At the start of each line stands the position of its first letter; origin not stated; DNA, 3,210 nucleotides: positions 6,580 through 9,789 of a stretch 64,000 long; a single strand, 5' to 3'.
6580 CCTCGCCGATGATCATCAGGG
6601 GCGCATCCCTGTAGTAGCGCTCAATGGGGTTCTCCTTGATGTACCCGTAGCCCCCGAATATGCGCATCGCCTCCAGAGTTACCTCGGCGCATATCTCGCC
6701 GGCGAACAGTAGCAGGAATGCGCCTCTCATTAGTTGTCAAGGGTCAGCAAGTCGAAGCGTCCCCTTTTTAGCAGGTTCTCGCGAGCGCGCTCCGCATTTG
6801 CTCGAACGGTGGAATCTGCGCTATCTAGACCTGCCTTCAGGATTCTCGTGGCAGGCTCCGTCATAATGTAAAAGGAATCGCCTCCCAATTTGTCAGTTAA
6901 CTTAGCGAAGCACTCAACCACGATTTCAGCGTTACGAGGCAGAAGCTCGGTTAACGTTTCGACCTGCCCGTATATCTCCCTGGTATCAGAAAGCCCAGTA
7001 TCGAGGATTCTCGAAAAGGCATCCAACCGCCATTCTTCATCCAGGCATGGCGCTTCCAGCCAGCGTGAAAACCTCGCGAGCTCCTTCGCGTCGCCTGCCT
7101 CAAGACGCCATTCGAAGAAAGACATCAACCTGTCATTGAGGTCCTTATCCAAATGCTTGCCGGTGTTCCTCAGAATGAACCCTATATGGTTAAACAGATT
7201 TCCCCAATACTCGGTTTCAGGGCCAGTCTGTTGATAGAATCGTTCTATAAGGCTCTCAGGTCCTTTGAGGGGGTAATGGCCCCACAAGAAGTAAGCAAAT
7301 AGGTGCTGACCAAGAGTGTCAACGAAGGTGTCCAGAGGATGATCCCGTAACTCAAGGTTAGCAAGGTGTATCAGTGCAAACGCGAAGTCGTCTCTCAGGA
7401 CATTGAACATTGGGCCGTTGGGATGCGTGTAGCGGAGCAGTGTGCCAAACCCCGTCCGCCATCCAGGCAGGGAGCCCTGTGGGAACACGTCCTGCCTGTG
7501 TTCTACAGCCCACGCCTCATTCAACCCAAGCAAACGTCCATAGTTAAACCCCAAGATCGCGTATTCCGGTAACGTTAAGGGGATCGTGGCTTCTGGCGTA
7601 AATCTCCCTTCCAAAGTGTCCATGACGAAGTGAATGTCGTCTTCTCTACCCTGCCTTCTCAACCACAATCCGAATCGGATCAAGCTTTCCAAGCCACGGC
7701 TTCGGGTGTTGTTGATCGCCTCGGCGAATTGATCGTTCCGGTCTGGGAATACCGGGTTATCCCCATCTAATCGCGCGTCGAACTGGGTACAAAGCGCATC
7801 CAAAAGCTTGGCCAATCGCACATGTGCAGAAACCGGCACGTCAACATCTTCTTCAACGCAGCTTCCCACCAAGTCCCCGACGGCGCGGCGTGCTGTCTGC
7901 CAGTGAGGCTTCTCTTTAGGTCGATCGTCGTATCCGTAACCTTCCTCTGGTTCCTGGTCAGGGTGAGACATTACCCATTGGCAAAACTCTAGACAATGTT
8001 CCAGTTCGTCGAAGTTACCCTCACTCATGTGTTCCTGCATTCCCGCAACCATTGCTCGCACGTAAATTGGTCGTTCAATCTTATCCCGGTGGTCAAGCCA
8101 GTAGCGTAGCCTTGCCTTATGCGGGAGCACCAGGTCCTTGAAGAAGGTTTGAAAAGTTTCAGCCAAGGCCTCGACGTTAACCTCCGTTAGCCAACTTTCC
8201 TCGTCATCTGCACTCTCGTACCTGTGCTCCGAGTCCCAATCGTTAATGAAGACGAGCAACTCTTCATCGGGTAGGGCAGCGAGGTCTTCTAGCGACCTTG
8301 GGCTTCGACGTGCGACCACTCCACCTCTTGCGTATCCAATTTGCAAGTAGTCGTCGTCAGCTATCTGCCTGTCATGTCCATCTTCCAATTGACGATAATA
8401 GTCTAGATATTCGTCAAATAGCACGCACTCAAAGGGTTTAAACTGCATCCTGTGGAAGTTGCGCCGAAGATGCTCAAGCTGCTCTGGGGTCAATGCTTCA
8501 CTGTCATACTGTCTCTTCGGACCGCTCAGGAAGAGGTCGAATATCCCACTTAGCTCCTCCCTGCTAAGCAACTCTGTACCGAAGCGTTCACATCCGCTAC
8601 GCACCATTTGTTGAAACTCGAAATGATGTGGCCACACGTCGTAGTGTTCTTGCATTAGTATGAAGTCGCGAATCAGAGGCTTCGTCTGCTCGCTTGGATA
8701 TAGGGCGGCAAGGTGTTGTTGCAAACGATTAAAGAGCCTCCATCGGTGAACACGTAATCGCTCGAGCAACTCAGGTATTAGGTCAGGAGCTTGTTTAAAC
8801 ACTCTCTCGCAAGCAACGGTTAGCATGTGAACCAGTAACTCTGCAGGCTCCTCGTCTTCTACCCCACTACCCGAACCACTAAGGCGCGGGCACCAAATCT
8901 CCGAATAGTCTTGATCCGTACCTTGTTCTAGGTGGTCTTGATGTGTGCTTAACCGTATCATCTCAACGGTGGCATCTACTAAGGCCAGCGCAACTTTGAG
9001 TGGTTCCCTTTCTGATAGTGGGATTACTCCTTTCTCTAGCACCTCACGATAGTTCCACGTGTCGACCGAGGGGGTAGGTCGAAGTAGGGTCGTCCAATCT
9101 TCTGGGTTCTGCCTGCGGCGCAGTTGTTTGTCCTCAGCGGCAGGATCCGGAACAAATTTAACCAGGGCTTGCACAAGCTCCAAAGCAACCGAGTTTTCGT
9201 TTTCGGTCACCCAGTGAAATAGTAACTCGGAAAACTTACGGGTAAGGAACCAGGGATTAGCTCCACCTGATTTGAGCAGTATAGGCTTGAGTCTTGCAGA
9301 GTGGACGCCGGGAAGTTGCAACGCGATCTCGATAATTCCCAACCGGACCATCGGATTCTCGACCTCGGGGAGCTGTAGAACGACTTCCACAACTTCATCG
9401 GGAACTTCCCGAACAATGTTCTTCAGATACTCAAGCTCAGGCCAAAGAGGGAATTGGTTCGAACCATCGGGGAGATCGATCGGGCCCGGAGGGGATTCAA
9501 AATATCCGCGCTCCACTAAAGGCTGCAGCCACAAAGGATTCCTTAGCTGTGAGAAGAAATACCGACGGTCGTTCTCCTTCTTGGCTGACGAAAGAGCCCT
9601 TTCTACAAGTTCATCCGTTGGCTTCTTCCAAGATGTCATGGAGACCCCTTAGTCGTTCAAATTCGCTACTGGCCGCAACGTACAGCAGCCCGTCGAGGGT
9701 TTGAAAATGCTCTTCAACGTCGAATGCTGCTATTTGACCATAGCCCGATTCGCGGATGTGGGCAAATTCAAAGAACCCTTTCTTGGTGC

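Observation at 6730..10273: Orphan two-gene overlapping operon (220 aa + 969 aa) as islet cargo: candidate undescribed accessory or defence-type system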

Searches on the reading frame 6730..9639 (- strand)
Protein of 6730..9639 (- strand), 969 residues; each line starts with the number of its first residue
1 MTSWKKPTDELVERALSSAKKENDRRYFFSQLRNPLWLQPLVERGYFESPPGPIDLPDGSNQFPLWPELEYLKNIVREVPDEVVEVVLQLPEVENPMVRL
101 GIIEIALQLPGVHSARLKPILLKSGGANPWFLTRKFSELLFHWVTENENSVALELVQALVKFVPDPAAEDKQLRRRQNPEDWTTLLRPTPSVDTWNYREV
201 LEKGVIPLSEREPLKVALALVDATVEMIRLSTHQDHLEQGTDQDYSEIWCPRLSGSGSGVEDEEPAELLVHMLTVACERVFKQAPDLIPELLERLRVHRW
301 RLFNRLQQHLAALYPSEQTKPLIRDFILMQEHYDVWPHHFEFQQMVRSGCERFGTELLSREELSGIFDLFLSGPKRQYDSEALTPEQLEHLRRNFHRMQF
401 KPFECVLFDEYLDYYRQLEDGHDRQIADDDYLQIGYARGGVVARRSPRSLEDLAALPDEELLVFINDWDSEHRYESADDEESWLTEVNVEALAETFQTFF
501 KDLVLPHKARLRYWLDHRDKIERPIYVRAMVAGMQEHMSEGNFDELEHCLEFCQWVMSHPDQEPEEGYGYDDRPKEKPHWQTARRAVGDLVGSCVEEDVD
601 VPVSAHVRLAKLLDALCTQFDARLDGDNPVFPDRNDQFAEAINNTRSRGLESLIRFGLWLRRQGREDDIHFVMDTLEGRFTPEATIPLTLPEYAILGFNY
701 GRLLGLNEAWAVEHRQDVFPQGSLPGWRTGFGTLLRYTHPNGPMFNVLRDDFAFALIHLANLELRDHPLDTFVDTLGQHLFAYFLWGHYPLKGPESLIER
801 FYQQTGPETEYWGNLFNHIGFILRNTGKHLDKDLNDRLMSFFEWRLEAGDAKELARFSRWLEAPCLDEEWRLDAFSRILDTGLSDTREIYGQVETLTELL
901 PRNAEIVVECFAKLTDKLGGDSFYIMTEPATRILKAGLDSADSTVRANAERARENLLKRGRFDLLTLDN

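Call 7: search_protein_families(library=pfam, proteins=[window:6730-9639:-], max_evalue=1)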
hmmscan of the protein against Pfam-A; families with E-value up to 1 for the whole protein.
window:6730-9639:- (969 aa): 2 families
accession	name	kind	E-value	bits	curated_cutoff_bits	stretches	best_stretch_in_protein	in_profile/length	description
PF18993.5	Rv0078B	-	0.1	13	27.1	1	210-236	5-31/63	Rv0078B-related antitoxin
PF24722.1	DUF7674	-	0.18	12.3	27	0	528-563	31-66/111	Domain of unknown function (DUF7674)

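Call 8: search_protein_families(library=padloc, proteins=[window:6730-9639:-], max_evalue=1)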
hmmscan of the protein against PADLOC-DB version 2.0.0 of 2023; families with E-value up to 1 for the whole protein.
window:6730-9639:- (969 aa): 1 family
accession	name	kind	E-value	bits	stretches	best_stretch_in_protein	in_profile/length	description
PDLC04166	Dsr1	-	2.2e-12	43.6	2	443-751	731-1012/1227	-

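Call 9: search_protein_families(library=ncbifam, proteins=[window:6730-9639:-], max_evalue=1)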
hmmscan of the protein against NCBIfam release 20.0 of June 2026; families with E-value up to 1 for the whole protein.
window:6730-9639:- (969 aa): 0 families

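Call 12: search_solved_structures(query=window:6730-9639:-, max_evalue=1, show_alignments=2)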
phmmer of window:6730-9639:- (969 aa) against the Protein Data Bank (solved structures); distinct sequences matched with E-value up to 1: 6.
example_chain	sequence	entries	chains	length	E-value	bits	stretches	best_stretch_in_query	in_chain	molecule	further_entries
3kwv_A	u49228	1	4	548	0.2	12.5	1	174-284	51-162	Protective antigen PA-63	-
3hvd_A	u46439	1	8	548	0.2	12.5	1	174-284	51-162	Protective antigen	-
3tey_A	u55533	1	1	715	0.3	11.9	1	174-284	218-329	Protective antigen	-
3tew_A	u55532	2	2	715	0.3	11.9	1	174-284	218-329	Protective antigen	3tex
25pv_A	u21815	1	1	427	0.8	10.5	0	174-244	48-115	Protective antigen PA-63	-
7o85_A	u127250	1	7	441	0.87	10.4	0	174-244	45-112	Protective antigen PA-63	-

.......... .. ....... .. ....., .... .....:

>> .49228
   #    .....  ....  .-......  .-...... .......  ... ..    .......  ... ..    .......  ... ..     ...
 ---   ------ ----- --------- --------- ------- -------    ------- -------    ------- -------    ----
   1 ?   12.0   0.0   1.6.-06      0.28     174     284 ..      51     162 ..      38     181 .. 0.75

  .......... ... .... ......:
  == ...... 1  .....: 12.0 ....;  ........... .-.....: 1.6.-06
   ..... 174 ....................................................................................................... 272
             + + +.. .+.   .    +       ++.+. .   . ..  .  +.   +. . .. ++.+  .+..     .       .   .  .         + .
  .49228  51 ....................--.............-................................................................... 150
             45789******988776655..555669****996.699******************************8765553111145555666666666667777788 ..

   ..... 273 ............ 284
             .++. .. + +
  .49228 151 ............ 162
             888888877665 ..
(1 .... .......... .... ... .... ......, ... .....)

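Call 14: find_homologous_proteins(query=window:6730-9639:-)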
Query window:6730-9639:- (969 aa): 187 proteins with E <= 0.001 among 8000 candidates; the best 120 are listed.
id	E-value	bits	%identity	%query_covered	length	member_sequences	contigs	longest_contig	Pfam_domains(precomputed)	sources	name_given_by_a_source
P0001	0.0e+0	2271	100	100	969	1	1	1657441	-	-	-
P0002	0.0e+0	1852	81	100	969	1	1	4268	-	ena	-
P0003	0.0e+0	1811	79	100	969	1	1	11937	-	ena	-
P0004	0.0e+0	1684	74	100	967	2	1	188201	-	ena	-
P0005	0.0e+0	1598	70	100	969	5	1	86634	-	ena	-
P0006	0.0e+0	1590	71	100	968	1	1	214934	-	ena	-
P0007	0.0e+0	1578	70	100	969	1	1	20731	-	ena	-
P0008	0.0e+0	1577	81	86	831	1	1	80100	-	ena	-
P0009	0.0e+0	1545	69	100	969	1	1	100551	-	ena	-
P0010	0.0e+0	1533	69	100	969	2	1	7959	-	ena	-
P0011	0.0e+0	1529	68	100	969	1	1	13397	-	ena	-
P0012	0.0e+0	1247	59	97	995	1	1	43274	-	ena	-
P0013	0.0e+0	1174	54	100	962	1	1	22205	-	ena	-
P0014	0.0e+0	1170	53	100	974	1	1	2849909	-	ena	-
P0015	0.0e+0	1161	54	100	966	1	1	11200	-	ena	-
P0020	0.0e+0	1111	52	100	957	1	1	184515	-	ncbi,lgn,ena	-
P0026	0.0e+0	1057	50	100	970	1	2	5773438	-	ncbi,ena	-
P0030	0.0e+0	1042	50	97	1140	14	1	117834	-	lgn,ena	-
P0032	0.0e+0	1039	51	97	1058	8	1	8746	-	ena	-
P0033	0.0e+0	1038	50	99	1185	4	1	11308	-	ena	-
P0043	0.0e+0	1025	50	97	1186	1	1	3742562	-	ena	-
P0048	0.0e+0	1016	49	100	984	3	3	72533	-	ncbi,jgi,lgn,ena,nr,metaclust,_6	ncbi:MAG: hypothetical protein OXB94_14050 [Nitrospira sp.]|nr:hypothetical protein [Nitrospira sp.]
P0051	0.0e+0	1012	72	63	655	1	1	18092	-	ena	-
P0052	1.3e-298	1011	50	97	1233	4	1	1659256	-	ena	-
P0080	1.0e-290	985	49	99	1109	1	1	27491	-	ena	-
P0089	9.6e-287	972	48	97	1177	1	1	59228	-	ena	-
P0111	1.4e-278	945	48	97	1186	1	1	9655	PF18165.7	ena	-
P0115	7.6e-278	943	47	100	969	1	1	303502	-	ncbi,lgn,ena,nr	ncbi:MAG: hypothetical protein OXP71_16385 [Candidatus Poribacteria bacterium]|nr:hypothetical prote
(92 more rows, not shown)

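Call 15: search_protein_families(library=pfam, proteins=[P0111, P0030, P0033, P0043, P0052, P0080, P0032, P0089], max_evalue=0.1)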
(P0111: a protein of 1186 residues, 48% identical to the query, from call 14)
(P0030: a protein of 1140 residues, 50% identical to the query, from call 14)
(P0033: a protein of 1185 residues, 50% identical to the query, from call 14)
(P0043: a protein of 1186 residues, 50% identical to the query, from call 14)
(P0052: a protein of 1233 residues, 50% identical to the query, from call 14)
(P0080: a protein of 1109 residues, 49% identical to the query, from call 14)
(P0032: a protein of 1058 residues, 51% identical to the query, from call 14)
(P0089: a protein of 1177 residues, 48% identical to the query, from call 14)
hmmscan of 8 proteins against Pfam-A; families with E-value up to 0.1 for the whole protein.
P0111 (1186 aa): 3 families
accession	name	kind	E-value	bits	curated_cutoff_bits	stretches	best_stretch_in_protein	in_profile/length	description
PF18165.6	pP_pnuc_1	-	3.1e-06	27.3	26.3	1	37-69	10-41/133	Predicted pPIWI-associating nuclease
PF23161.1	HTH_RNase_II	-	0.019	16.3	24.7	0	159-226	11-75/95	Double HTH domain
PF12367.13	PFO_beta_C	-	0.1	13.2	24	0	38-72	11-45/66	Pyruvate ferredoxin oxidoreductase beta subunit C terminal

P0030 (1140 aa): 1 family
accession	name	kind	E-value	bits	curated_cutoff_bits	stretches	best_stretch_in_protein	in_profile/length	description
PF18165.6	pP_pnuc_1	-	4.3e-05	23.6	26.3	1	37-131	9-109/133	Predicted pPIWI-associating nuclease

P0033 (1185 aa): 1 family
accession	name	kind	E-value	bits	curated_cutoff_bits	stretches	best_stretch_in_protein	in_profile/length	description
PF18165.6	pP_pnuc_1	-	7.8e-05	22.8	26.3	1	38-70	10-41/133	Predicted pPIWI-associating nuclease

P0043 (1186 aa): 2 families
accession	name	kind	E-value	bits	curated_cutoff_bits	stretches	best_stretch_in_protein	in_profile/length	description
PF18165.6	pP_pnuc_1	-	0.00022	21.3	26.3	1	37-70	9-41/133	Predicted pPIWI-associating nuclease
PF10112.14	Halogen_Hydrol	-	0.084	13.3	29.8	0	116-161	126-171/191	5-bromo-4-chloroindolyl phosphate hydrolysis protein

P0052 (1233 aa): 2 families
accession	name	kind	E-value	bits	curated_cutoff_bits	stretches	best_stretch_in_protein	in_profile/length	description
PF18165.6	pP_pnuc_1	-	0.00019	21.5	26.3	1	87-120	9-41/133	Predicted pPIWI-associating nuclease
PF10112.14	Halogen_Hydrol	-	0.0076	16.7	29.8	1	166-211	126-171/191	5-bromo-4-chloroindolyl phosphate hydrolysis protein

P0080 (1109 aa): 1 family
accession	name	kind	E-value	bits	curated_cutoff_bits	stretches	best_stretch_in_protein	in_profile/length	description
PF10735.14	DUF2526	-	0.056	14.2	25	0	444-487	22-66/77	Protein of unknown function (DUF2526)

P0032 (1058 aa): 0 families

P0089 (1177 aa): 1 family
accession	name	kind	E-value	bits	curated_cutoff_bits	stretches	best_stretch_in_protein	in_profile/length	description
PF18165.6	pP_pnuc_1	-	8.3e-05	22.7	26.3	1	26-59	9-41/133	Predicted pPIWI-associating nuclease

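Call 20: find_encoding_contigs(protein=P0004, flank=8000, max_places=2)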
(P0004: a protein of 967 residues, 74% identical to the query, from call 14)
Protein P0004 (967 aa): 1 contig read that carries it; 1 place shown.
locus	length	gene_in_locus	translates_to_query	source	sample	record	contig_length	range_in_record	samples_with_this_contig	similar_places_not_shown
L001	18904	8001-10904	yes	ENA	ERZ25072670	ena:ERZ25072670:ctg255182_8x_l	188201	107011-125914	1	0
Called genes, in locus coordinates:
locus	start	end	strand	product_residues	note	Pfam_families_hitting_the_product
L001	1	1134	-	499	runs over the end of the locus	PF05598:DUF772, PF01609:DDE_Tnp_1, PF13751:DDE_Tnp_1_6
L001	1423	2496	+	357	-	PF01548:DEDD_Tnp_IS110, PF02371:Transposase_20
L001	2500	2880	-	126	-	PF00005:ABC_tran, PF13476:AAA_23 (weak), PF13304:AAA_21 (weak)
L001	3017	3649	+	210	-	-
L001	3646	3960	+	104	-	PF12840:HTH_20 (faint), PF13601:HTH_34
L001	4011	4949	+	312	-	PF00005:ABC_tran, PF13304:AAA_21 (weak), PF26919:ABC-like_C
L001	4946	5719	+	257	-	PF01061:ABC2_membrane, PF12698:ABC2_membrane_3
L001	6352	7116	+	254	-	PF22558:REase-ARP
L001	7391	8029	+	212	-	-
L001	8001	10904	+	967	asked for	-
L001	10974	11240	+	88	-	PF01527:HTH_Tnp_1, PF13384:HTH_23 (faint), PF13518:HTH_28 (weak)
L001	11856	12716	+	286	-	PF00239:Resolvase, PF07508:Recombinase, PF13408:Zn_ribbon_recom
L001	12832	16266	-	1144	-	PF04313:HSDR_N, PF04851:ResIII, PF18766:SWI2_SNF2, PF22679:T1R_D3-like, PF11867:T1RH-like_C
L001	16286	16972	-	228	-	PF01420:Methylase_S (weak)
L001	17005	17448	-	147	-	-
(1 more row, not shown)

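Call 21: find_encoding_contigs(protein=P0014, flank=8000, max_places=2)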
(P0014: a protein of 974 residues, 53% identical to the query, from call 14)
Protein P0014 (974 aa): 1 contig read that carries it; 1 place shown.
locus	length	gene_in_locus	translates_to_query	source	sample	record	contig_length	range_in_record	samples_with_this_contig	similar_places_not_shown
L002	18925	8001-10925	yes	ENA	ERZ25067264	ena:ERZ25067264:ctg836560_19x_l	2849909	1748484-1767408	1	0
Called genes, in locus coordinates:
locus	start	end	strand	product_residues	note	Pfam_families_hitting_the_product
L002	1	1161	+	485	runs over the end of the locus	PF01555:N6_N4_Mtase (faint), PF01170:UPF0020 (weak)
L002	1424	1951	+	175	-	PF00578:AhpC-TSA, PF08534:Redoxin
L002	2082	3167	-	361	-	PF03781:FGE-sulfatase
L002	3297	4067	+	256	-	-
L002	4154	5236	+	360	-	PF00144:Beta-lactamase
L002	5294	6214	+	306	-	PF03786:UxuA, PF01261:AP_endonuc_2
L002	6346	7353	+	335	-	PF01408:GFO_IDH_MocA, PF22725:GFO_IDH_MocA_C3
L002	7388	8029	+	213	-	-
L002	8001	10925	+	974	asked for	-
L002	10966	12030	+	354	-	PF01408:GFO_IDH_MocA, PF02894:GFO_IDH_MocA_C, PF22725:GFO_IDH_MocA_C3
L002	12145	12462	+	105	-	PF07885:Ion_trans_2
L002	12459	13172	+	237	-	PF02254:TrkA_N, PF02080:TrkA_C (weak)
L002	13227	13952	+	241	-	PF00535:Glycos_transf_2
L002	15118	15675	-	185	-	-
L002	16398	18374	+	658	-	-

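Call 33: search_solved_structures(query=A3, max_evalue=1, show_alignments=1)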
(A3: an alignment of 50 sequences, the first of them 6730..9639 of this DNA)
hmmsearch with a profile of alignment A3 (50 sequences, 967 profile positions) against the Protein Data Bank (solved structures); distinct sequences matched with E-value up to 1: 1.
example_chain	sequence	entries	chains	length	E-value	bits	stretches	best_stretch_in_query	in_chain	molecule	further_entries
8fre_A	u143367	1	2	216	0.57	11.4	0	145-172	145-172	RBL4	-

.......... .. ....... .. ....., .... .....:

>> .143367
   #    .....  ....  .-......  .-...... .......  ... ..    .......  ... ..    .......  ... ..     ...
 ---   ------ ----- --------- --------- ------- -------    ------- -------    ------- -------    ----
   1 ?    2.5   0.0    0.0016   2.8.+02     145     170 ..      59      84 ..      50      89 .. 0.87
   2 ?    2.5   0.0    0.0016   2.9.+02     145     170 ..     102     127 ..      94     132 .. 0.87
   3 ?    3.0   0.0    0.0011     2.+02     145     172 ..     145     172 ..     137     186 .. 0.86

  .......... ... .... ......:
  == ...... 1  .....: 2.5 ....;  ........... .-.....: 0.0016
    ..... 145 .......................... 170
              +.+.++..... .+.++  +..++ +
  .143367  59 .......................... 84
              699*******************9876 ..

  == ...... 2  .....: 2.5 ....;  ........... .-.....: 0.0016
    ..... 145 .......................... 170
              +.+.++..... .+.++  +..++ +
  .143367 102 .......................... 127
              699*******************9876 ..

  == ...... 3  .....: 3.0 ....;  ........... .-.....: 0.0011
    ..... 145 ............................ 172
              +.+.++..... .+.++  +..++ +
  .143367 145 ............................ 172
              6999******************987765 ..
